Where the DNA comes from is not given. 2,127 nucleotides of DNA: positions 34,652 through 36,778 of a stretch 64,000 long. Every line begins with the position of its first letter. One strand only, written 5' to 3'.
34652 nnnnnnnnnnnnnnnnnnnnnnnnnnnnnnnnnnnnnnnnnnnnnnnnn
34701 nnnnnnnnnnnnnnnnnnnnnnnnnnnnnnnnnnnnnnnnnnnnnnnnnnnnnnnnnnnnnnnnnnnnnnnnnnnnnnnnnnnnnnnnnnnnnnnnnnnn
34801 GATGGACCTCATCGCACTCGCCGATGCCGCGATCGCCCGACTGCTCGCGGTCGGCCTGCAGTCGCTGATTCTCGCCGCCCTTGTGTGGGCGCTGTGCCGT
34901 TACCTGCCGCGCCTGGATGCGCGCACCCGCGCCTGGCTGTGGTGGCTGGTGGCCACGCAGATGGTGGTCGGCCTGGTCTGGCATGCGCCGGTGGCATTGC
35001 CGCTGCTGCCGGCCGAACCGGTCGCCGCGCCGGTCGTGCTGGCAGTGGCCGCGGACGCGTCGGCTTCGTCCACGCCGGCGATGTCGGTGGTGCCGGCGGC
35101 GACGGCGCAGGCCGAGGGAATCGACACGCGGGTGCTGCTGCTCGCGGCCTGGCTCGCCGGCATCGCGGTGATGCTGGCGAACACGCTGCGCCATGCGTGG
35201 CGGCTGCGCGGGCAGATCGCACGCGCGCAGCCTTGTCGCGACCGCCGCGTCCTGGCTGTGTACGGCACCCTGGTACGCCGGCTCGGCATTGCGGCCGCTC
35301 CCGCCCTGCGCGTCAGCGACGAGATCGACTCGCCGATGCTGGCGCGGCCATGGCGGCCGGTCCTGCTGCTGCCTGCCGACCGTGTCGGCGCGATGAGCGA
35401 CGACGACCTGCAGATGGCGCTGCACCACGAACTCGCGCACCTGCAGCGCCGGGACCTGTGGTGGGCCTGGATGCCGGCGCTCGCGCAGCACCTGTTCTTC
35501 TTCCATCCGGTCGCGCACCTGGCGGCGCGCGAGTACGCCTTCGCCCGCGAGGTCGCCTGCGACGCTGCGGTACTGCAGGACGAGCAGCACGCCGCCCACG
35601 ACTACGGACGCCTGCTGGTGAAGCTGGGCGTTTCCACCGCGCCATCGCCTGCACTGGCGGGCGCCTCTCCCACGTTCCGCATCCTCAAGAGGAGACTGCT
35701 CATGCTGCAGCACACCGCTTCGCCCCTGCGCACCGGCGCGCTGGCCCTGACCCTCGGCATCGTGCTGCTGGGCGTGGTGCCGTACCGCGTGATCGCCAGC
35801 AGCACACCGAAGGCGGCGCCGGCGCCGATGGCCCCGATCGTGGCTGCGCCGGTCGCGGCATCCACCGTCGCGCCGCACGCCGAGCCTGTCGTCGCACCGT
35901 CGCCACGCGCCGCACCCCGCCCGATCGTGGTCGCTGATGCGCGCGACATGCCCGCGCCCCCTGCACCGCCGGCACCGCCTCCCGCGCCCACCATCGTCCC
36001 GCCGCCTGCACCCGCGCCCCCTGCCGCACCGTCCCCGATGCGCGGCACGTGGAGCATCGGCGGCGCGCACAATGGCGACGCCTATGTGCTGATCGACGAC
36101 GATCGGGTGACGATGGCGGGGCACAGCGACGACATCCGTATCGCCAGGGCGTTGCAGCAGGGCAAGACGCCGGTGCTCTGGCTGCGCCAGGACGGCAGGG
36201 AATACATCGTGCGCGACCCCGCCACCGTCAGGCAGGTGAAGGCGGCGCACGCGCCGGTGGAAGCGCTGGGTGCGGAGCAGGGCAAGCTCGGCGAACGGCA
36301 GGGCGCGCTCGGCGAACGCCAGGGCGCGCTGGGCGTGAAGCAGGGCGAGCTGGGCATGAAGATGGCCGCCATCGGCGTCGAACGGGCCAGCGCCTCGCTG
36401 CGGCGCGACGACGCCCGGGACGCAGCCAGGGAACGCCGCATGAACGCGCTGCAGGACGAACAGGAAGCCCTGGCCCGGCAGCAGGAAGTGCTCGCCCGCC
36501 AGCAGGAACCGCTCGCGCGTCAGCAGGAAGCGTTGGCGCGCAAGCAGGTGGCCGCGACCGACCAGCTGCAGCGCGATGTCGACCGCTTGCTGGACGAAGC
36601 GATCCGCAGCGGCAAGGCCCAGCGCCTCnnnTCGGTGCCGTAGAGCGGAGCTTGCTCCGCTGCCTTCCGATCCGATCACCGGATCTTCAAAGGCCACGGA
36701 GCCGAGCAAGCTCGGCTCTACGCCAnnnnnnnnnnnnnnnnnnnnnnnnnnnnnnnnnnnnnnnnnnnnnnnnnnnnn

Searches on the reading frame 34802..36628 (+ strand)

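Call 43: search_protein_families(library=pfam, proteins=[window:34802-36628:+], max_evalue=0.0001)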
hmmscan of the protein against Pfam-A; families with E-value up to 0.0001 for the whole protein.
window:34802-36628:+ (609 aa): 1 family
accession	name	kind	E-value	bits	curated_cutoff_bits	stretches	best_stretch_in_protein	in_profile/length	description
PF05569.17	Peptidase_M56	-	1.1e-53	182.8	31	1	14-302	3-296/296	BlaR1 peptidase M56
